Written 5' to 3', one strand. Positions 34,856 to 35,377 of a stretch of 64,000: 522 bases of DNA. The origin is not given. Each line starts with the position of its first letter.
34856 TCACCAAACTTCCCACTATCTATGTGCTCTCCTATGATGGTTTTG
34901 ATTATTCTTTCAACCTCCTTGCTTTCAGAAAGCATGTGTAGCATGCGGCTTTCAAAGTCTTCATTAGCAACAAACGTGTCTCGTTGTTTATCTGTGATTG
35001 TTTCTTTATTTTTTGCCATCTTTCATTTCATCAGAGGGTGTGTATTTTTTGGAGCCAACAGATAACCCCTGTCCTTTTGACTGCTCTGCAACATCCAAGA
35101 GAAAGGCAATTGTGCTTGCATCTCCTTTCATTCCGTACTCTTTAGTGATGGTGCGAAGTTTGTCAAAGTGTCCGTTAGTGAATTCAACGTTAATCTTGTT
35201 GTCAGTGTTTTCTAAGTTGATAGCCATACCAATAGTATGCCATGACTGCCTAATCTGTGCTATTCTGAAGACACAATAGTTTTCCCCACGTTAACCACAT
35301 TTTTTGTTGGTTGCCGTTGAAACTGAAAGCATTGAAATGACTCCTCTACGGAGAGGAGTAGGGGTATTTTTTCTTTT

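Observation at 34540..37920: A-rich ~3.4-kb islet of small membrane/STAS-like genes plus an MTase-HNH fusion, inserted between two large native genes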

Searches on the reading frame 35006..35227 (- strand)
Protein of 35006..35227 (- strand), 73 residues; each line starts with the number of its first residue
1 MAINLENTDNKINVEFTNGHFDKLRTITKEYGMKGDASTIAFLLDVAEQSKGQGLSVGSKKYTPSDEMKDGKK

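Call 5: search_protein_families(library=pfam, proteins=[window:35006-35227:-], max_evalue=1)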
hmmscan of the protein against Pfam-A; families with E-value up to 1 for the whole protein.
window:35006-35227:- (73 aa): 1 family
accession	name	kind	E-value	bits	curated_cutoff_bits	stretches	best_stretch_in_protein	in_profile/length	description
PF04389.22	Peptidase_M28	-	0.015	15.4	21.3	1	15-53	15-50/193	Peptidase family M28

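Call 6: search_protein_families(library=padloc, proteins=[window:35006-35227:-], max_evalue=1)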
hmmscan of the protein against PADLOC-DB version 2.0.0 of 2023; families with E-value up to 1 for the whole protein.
window:35006-35227:- (73 aa): 0 families

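Call 20: search_protein_families(library=phrogs, proteins=[window:35006-35227:-], max_evalue=1)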
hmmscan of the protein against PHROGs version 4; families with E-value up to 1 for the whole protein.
window:35006-35227:- (73 aa): 0 families

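Call 21: search_protein_families(library=ncbifam, proteins=[window:35006-35227:-], max_evalue=1)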
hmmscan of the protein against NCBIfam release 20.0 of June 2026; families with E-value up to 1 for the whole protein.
window:35006-35227:- (73 aa): 0 families

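Call 62: find_homologous_proteins(query=A5, max_evalue=0.01)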
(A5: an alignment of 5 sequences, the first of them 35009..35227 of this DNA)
Query A5 (5 sequences) (73 aa, profile of the alignment): 22 proteins with E <= 0.01 among 99 candidates.
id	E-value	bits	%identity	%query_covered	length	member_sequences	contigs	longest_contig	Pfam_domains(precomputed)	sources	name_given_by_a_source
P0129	1.2e-26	110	100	100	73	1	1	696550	-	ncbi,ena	-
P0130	2.7e-26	109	36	93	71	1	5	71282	-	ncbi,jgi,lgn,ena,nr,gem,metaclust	ncbi:MAG: hypothetical protein OXB96_01100 [Candidatus Kaiserbacteria bacterium]|nr:hypothetical pro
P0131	2.1e-21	94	35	93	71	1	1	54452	-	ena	-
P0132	5.0e-21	92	78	95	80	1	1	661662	-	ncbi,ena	-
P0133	6.3e-21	92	35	93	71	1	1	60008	-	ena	-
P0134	7.6e-21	92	74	99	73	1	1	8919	-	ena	-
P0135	9.6e-21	91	38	93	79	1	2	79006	-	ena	-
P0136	3.0e-19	87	36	93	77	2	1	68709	-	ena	-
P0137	4.0e-18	83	74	93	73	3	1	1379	-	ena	-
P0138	5.4e-18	83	74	100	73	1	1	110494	-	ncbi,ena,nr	ncbi:MAG: hypothetical protein OYG31_00720 [Candidatus Kaiserbacteria bacterium]|nr:hypothetical pro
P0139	8.4e-18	82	34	81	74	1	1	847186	-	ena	-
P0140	1.9e-17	81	-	-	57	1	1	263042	-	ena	-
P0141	2.8e-17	80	-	-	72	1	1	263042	-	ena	-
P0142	5.4e-17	79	73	96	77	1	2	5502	-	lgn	-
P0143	2.3e-15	74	-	-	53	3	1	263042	-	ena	-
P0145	1.3e-14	72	36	96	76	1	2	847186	-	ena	-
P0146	1.7e-14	71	57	95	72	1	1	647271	-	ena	-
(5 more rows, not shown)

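Call 63: find_encoding_contigs(protein=P0132, flank=9000, max_places=2)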
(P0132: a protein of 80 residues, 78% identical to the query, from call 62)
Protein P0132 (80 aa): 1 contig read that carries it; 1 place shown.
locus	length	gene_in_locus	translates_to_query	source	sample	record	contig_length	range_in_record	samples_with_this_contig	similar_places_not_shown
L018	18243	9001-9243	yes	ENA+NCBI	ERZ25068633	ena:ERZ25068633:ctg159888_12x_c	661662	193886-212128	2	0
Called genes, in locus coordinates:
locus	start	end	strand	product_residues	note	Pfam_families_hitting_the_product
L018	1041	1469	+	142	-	-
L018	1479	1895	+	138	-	-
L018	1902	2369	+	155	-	-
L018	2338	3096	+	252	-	-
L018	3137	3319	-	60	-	-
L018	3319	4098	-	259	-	PF06044:DpnI, PF17726:DpnI_C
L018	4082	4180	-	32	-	-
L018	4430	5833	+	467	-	PF00078:RVT_1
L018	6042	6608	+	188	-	PF19220:Rod_CreS (weak)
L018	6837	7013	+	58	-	-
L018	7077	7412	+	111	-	-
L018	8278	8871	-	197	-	PF01351:RNase_HII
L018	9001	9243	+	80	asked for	-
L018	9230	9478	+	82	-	-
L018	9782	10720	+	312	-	PF01555:N6_N4_Mtase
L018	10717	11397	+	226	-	-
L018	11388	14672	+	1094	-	PF02811:PHP, PF07733:DNA_pol3_alpha, PF17657:DNA_pol3_finger, PF14579:HHH_6, PF01336:tRNA_anti-codon (weak)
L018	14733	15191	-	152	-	-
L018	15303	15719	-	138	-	PF01625:PMSR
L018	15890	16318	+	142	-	-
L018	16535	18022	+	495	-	PF13328:HD_4, PF01966:HD, PF04607:RelA_SpoT, PF02824:TGS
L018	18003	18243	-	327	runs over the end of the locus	PF02195:ParB_N, PF17762:HTH_ParB, PF23552:ParB_C (weak)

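Call 64: find_encoding_contigs(protein=P0138, flank=9000, max_places=2)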
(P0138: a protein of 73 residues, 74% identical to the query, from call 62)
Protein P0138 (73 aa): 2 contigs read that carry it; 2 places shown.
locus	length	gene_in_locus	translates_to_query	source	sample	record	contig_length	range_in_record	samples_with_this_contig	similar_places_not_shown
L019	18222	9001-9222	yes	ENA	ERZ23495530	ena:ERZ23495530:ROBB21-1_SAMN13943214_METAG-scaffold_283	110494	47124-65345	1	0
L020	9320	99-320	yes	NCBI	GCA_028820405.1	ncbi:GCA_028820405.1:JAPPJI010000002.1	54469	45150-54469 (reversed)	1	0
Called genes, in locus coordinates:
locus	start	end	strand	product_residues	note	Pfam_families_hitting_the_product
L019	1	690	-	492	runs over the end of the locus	PF13567:DUF4131, PF03772:Competence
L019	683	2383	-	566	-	PF01368:DHH, PF02272:DHHA1, PF17768:RecJ_OB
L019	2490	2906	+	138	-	PF11969:DcpS_C, PF01230:HIT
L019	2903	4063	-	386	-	PF00390:malic, PF03949:Malic_M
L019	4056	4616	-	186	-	PF14512:TM1586_NiRdase (faint), PF00881:Nitroreductase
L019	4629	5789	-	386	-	PF00162:PGK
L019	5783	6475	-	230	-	PF00121:TIM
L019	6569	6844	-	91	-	PF00216:Bac_DNA_binding, PF18291:HU-HIG (weak)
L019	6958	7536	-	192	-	PF00574:CLP_protease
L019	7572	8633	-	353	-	PF05697:Trigger_N, PF05698:Trigger_C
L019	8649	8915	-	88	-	-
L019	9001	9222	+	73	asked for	-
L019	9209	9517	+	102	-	-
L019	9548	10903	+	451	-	PF01555:N6_N4_Mtase, PF01844:HNH, PF14279:HNH_5 (weak)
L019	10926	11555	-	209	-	-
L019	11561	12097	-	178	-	PF00719:Pyrophosphatase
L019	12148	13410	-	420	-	PF08529:NusA_N, PF00575:S1 (weak), PF13184:KH_NusA_1st, PF26594:KH_NusA_2nd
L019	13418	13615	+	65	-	-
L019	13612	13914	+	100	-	PF01035:DNA_binding_1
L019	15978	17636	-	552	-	PF01921:tRNA-synt_1f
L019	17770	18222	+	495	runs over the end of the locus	PF01743:PolyA_pol, PF12627:PolyA_pol_RNAbd, PF01966:HD, PF13735:tRNA_NucTran2_2 (weak)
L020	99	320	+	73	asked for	-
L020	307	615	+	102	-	-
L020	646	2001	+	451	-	PF01555:N6_N4_Mtase, PF01844:HNH, PF14279:HNH_5 (weak)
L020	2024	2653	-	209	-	-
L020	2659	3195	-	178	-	PF00719:Pyrophosphatase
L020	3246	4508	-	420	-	PF08529:NusA_N, PF00575:S1 (weak), PF13184:KH_NusA_1st, PF26594:KH_NusA_2nd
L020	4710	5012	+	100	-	PF01035:DNA_binding_1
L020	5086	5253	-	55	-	-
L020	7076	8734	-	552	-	PF01921:tRNA-synt_1f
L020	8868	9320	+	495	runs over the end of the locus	PF01743:PolyA_pol, PF12627:PolyA_pol_RNAbd, PF01966:HD, PF13735:tRNA_NucTran2_2 (weak)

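Call 65: find_encoding_contigs(protein=P0146, flank=9000, max_places=2)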
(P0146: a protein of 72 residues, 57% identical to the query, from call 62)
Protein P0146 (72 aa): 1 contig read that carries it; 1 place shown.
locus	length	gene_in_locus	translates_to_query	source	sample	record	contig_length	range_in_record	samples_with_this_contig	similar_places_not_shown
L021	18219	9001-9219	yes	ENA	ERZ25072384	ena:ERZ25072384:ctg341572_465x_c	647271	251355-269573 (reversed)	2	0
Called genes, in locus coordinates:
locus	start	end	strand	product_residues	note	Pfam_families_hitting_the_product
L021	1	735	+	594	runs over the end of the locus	PF22505:RNase_J_b_CASP, PF17770:RNase_J_C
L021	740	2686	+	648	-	PF00753:Lactamase_B, PF12706:Lactamase_B_2, PF23023:Anti-Pycsar_Apyc1 (faint), PF22505:RNase_J_b_CASP, PF17770:RNase_J_C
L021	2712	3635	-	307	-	PF07963:N_methyl (weak)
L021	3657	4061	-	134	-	-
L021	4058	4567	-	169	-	-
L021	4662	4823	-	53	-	-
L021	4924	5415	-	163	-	PF07963:N_methyl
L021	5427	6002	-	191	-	PF07963:N_methyl (weak)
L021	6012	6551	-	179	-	PF07963:N_methyl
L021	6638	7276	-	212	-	PF18186:SLATT_4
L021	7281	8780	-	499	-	PF18144:SMODS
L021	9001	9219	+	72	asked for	-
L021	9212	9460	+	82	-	-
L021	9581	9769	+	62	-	-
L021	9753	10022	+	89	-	-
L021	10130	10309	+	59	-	-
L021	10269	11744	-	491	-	-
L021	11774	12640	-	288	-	PF00226:DnaJ, PF01556:DnaJ_C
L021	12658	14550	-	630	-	PF00012:HSP70, PF06723:MreB_Mbl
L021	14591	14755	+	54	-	-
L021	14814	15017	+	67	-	-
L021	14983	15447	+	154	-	PF02661:Fic (weak)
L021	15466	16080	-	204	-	-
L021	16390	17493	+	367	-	PF13784:Fic_N, PF02661:Fic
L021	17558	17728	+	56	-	-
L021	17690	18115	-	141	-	-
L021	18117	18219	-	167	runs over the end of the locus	PF13274:SocA_Panacea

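Call 72: search_protein_families(library=pfam, proteins=[L018:10717-11397:+, L018:9782-10720:+, L019:10926-11555:-, L019:8649-8915:-, L021:10269-11744:-], max_evalue=0.1)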
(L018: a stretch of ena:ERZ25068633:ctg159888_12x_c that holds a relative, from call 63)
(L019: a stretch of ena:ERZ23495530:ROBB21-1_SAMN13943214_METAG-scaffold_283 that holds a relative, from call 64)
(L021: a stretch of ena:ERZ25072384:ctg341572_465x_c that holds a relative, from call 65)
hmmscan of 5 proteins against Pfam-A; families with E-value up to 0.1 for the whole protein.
L018:10717-11397:+ (226 aa): 1 family
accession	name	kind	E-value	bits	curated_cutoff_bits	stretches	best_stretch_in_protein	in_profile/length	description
PF10150.14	RNase_E_G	-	0.037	13.9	25.5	1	34-89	87-142/270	Ribonuclease E/G family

L018:9782-10720:+ (312 aa): 4 families
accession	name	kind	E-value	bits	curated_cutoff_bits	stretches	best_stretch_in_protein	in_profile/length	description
PF01555.25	N6_N4_Mtase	-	6.3e-42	144.5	26.7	1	59-283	1-221/221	DNA methylase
PF02086.21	MethyltransfD12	-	3e-05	24.3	22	1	25-89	142-206/253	D12 class N6 adenine-specific DNA methyltransferase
PF03602.21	Cons_hypoth95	-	0.00071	19.7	24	1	34-77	88-132/182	Conserved hypothetical protein 95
PF01170.24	UPF0020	-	0.0014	18.8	22.3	1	238-289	23-74/197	RMKL-like, methyltransferase domain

L019:10926-11555:- (209 aa): 2 families
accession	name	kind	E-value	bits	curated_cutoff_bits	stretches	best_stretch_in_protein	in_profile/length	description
PF16523.10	betaPIX_CC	-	0.024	14.9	26.8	1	92-141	23-73/85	betaPIX coiled coil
PF25760.1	Phage_RB18_ORF43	-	0.027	14.8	27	1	110-143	24-57/69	Phage RB18 ORF43.1 protein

L019:8649-8915:- (88 aa): 0 families

L021:10269-11744:- (491 aa): 1 family
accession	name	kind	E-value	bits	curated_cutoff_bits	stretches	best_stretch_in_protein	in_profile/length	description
PF18940.5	DUF5687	-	0.015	15.1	33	1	53-104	411-465/484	Family of unknown function (DUF5687)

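Call 76: find_encoding_contigs(protein=P0139, flank=9000, max_places=1)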
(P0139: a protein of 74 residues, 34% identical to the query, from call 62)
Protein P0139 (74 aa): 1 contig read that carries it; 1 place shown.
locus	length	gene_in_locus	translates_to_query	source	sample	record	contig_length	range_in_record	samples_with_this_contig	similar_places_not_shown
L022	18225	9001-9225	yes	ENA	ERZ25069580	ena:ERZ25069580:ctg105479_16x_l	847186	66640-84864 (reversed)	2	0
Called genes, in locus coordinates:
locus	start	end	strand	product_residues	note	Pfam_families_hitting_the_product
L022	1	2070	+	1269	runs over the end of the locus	-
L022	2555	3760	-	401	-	PF00665:rve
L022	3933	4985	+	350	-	PF13175:AAA_15, PF13304:AAA_21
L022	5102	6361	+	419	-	PF01555:N6_N4_Mtase, PF02945:Endonuclease_7 (faint), PF01844:HNH, PF14279:HNH_5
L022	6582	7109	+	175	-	PF06114:Peptidase_M78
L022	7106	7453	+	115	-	-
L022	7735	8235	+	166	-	-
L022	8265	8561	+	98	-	-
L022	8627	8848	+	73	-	-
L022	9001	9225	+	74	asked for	-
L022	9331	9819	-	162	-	-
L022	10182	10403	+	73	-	-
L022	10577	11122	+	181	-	-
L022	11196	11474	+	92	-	-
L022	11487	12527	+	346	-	PF01972:SDH_protease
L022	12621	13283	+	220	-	PF13274:SocA_Panacea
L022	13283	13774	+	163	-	-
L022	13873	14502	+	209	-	PF13274:SocA_Panacea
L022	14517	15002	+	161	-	-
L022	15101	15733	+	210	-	PF13274:SocA_Panacea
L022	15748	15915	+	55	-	-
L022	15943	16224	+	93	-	-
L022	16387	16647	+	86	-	-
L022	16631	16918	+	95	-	-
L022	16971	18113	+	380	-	PF13433:Peripla_BP_5, PF13458:Peripla_BP_6, PF01094:ANF_receptor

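Call 77: find_encoding_contigs(protein=P0145, flank=9000, max_places=1)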
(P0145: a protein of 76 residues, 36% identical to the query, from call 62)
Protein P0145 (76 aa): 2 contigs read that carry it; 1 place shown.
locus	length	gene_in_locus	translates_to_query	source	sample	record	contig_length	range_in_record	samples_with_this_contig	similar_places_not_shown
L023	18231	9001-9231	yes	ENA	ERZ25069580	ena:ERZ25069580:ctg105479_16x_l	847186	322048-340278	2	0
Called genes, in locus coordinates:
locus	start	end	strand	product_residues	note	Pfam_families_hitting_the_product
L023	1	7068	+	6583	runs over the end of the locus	PF19077:Big_13, PF01471:PG_binding_1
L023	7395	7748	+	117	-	-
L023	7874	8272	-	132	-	-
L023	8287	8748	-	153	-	PF13274:SocA_Panacea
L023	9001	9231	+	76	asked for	-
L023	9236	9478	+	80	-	-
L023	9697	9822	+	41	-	-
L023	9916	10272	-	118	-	-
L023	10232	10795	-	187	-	PF13274:SocA_Panacea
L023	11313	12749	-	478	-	PF04326:SLFN_AlbA_2, PF13749:HATPase_c_4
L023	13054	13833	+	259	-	PF12686:DUF3800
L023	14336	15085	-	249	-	-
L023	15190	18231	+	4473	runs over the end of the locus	PF17936:Big_6 (faint), PF19077:Big_13, PF01471:PG_binding_1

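Call 79: predict_structure(alignment_id=A6)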
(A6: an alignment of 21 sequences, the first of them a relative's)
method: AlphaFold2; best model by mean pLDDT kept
length: 73 residues; sequences in the alignment: 21
mean_pLDDT: 86.1   pTM: 0.69
mean pLDDT of the five models: 86.1, 74.7, 69.8, 69.4, 65.8
residues with pLDDT >= 90: 26; 70-90: 42; 50-70: 4; < 50: 1
segments of 3 or more residues with pLDDT < 50: none
pLDDT, mean of each block of 10 residues (from residue 1): 78 84 94 95 91 87 84 54
secondary structure, 60 per line:
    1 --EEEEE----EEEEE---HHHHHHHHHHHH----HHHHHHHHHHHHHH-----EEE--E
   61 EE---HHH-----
elements in order: E3-7 E12-16 H20-31 H36-49 E55-57 E60-62

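Call 87: find_related_loci(query=A6, collection=viral_contigs, flank=6000)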
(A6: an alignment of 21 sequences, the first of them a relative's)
Query A6 (73 aa) in viral_contigs; peptide patterns used: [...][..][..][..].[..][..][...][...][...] (x = any residue, [..] = any of these).
94 stretches matched a pattern, but none encodes a relative of the query by tblastn (E <= 1e-3).

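Call 99: search_protein_families(library=padloc, proteins=[L022:3933-4985:+], max_evalue=0.001)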
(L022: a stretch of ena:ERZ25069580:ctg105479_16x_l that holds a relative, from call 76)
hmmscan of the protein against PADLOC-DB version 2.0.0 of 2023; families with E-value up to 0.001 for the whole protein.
L022:3933-4985:+ (350 aa): 104 families (the best 25 are shown)
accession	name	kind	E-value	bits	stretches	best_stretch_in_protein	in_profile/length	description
PDLC02358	Old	-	3e-30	103.5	2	109-255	203-348/578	Old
PDLC02979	AriA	-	7.2e-27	93.1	1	50-236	193-373/373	-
PDLC02980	AriA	-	1.4e-20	72.5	1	151-236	221-303/304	-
PDLC02915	ATPase-Toprim_I-B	-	3.6e-18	63.7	1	99-266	170-330/623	-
PDLC04178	HEC-01A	-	1.1e-15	55.6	1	161-237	258-332/399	-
PDLC03878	NsnB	-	1.2e-15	56.2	2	111-236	165-281/345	-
PDLC04164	AriA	-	1.9e-14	51.9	1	36-245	43-245/253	-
PDLC00289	PtuA1|PtuA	-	1.3e-12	45.5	1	108-268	176-325/404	AAA ATPase domain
PDLC00067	GajA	-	1.9e-12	44.5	1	195-263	307-370/604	AAA ATPase domain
PDLC00062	GajA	-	4.1e-12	43.3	1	165-265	270-370/639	AAA ATPase domain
PDLC00273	PtuA1|PtuA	-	5.2e-11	40.2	1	129-264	162-293/375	AAA ATPase domain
PDLC04135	mad3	-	5.3e-11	40.7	1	157-257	253-346/374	mads_3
PDLC04033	PD-T4-4_A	-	7.4e-11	39.9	1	180-237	315-371/460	-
PDLC04710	PDC-M56A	-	1.2e-10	39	1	182-248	230-297/382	-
PDLC04213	HEC-02A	-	1.6e-10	39.1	1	53-237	120-277/337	-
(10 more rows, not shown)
